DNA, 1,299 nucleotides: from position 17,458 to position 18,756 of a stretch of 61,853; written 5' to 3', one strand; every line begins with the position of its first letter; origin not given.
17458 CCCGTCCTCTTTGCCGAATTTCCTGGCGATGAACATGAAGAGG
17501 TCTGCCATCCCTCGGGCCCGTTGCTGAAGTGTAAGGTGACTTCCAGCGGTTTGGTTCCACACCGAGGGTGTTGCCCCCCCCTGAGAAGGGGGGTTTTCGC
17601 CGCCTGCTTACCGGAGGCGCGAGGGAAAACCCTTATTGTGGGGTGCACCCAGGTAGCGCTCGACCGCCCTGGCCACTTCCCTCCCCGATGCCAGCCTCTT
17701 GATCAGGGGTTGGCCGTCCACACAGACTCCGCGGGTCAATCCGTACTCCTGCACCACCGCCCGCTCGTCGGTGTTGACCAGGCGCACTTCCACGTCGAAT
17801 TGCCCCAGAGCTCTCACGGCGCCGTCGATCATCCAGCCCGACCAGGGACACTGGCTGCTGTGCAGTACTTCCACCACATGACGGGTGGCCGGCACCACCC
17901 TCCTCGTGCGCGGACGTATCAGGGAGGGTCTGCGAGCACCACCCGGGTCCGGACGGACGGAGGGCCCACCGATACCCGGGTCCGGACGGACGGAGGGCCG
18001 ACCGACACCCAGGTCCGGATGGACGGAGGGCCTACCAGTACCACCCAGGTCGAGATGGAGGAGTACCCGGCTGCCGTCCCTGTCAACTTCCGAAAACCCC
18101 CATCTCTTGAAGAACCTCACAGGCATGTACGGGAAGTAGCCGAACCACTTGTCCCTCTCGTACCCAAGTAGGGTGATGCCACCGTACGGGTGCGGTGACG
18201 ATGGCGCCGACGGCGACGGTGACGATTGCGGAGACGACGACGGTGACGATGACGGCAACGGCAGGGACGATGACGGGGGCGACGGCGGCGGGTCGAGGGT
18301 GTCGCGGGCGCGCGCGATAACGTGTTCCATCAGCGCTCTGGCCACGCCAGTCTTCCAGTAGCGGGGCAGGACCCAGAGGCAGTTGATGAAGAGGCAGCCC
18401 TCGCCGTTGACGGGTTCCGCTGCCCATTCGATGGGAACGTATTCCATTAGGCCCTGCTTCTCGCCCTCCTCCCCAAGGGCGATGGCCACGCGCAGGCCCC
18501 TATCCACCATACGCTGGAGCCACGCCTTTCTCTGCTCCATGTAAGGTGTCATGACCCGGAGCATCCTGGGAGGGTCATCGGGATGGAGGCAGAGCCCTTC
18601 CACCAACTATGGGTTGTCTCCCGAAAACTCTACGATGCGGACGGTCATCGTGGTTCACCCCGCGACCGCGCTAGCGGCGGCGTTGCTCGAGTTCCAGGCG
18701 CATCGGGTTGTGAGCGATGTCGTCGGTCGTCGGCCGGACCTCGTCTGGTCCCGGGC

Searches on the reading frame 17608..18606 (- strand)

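Call 85: search_protein_families(library=pfam, proteins=[window:17608-18606:-], max_evalue=0.00001)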
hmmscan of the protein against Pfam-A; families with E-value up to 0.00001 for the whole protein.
window:17608-18606:- (332 aa): 1 family
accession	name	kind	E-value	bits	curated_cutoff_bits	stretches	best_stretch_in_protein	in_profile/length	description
PF00583.31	Acetyltransf_1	-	1.6e-07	32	20.7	1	34-102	29-90/116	Acetyltransferase (GNAT) family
